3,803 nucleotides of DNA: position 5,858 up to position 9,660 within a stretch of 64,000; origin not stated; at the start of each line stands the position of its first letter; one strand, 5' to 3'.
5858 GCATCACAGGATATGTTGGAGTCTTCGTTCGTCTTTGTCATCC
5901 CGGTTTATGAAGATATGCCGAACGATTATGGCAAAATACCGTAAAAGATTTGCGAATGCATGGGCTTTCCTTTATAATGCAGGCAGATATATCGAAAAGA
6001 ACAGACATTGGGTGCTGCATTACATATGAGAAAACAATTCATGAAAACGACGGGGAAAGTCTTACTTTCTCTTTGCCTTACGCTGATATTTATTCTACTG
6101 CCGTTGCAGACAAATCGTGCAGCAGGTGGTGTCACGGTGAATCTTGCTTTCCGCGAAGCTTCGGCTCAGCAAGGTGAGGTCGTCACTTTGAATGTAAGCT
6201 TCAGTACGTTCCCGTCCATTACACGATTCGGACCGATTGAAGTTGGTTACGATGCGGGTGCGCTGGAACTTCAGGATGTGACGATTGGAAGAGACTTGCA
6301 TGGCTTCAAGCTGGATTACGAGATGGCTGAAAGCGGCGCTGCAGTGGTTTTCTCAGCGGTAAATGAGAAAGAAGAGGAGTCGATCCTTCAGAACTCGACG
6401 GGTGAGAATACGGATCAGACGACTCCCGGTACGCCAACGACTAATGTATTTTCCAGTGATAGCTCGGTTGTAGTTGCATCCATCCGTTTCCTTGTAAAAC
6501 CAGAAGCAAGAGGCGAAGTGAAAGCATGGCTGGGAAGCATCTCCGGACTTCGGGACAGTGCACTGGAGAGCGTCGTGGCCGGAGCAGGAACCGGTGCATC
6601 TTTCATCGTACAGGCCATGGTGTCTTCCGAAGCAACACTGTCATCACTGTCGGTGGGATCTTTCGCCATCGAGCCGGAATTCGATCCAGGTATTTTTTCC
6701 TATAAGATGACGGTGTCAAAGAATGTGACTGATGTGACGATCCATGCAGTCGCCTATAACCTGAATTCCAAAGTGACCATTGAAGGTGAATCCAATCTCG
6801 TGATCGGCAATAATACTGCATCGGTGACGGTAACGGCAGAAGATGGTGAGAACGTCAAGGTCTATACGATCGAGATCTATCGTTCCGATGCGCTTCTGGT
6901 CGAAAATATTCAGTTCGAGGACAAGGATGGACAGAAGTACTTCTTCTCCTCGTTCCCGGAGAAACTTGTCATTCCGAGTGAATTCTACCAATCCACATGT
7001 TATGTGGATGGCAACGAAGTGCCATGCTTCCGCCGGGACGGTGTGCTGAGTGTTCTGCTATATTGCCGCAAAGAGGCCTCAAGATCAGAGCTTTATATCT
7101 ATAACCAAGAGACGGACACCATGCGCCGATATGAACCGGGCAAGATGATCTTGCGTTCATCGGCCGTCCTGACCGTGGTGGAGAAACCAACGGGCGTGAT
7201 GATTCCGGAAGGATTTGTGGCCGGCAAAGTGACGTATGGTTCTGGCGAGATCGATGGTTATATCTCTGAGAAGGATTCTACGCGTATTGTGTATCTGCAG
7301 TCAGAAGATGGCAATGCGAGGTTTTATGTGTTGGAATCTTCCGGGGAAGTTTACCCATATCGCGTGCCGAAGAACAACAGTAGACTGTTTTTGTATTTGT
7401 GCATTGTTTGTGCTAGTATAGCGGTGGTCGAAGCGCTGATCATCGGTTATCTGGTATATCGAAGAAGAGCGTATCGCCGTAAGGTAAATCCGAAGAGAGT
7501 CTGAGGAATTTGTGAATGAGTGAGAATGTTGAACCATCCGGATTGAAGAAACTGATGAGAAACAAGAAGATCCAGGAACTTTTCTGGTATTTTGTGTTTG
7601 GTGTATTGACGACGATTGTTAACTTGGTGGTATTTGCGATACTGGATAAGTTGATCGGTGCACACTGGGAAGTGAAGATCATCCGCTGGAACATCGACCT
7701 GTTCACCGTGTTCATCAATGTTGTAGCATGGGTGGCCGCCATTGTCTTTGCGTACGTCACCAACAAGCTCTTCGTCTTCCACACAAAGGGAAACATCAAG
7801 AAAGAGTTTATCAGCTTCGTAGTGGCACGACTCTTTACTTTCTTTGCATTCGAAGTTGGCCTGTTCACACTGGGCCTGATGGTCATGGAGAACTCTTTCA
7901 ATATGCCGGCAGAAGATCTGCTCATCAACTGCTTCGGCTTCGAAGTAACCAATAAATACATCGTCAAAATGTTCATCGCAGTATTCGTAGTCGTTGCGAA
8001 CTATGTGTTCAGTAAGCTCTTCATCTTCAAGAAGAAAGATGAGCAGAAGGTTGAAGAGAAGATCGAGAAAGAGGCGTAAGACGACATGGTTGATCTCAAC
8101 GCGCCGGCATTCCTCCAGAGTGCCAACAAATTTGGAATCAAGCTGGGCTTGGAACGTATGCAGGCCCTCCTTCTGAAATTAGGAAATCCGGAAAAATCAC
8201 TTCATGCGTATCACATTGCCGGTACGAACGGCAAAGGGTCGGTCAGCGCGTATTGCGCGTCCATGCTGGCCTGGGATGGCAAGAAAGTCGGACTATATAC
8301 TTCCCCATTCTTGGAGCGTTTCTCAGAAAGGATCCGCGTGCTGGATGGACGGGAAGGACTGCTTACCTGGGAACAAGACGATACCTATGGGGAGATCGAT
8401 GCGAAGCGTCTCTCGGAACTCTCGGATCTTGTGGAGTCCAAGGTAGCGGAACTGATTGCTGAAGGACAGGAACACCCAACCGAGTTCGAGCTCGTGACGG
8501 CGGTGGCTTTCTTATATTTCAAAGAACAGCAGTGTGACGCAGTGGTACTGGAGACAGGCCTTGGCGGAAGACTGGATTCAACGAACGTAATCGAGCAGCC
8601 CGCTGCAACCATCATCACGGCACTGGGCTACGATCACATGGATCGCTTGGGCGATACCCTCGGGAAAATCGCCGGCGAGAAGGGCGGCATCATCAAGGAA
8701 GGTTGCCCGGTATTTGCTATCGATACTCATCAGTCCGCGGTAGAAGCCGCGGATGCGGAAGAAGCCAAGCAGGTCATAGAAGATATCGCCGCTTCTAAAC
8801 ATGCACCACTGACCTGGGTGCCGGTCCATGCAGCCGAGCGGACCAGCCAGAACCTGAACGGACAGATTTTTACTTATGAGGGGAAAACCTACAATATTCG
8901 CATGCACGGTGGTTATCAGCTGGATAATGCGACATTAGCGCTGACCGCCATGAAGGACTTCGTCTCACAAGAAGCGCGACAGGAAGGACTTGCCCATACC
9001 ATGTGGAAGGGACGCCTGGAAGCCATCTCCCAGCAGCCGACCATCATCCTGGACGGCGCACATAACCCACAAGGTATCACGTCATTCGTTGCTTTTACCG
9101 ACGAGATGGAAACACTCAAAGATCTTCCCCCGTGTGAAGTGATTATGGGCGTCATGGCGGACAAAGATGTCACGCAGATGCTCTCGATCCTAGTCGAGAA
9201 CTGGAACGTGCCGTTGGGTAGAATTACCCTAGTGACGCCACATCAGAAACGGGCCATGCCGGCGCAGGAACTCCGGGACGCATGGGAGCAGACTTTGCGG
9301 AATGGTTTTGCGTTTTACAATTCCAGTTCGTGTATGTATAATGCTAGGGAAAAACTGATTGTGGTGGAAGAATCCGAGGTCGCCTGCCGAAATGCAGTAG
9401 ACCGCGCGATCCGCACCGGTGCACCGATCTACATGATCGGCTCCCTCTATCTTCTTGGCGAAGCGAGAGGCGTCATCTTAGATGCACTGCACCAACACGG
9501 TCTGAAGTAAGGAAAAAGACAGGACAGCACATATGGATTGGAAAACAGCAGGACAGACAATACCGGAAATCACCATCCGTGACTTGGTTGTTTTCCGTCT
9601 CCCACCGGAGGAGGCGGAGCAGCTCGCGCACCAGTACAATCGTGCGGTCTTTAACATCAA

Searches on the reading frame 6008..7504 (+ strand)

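Call 88: search_protein_families(library=pfam, proteins=[window:6008-7504:+], max_evalue=0.00001)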
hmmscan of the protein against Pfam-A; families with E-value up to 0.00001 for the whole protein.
window:6008-7504:+ (498 aa): 1 family
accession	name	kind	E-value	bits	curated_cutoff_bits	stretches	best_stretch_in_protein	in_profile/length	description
PF12733.13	Cadherin-like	-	3.2e-13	50.4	24.2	1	211-292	1-88/89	Cadherin-like beta sandwich domain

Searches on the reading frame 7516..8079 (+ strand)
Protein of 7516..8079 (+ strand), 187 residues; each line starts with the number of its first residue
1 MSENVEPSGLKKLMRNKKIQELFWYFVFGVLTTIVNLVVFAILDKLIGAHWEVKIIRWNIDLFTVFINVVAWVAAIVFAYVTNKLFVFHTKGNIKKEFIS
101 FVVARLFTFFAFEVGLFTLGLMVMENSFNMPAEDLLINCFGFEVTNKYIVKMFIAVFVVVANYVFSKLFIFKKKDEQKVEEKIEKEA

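Call 88: search_protein_families(library=pfam, proteins=[window:7516-8079:+], max_evalue=0.00001)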
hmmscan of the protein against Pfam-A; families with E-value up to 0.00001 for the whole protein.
window:7516-8079:+ (187 aa): 1 family
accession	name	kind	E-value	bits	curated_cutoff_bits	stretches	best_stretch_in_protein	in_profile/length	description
PF04138.20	GtrA_DPMS_TM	-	9e-10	39.2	26.1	1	25-171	2-117/117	GtrA/DPMS, transmembrane domain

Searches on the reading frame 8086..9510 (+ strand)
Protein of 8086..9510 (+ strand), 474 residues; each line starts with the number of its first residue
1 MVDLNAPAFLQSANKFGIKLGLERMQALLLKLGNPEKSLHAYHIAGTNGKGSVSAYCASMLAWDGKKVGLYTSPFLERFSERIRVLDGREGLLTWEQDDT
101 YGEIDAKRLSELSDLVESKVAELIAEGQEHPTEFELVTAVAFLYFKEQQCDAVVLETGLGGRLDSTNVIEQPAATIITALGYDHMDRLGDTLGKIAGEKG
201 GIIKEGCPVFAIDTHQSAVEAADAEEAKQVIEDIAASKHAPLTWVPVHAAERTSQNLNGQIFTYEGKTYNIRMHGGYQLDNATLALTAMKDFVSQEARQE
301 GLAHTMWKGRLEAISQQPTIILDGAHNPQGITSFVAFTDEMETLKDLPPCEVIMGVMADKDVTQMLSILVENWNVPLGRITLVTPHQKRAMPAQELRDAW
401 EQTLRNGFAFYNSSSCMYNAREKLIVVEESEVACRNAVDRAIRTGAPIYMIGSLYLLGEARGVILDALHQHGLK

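Call 88: search_protein_families(library=pfam, proteins=[window:8086-9510:+], max_evalue=0.00001)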
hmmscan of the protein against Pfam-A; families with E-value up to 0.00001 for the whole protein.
window:8086-9510:+ (474 aa): 2 families
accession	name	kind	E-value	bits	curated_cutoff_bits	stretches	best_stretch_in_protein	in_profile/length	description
PF08245.18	Mur_ligase_M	-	1.3e-12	48.6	24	1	128-288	35-199/200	Mur ligase middle domain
PF02875.26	Mur_ligase_C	-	2e-08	35.5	28.4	1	309-453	1-126/127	Mur ligase, glutamate ligase domain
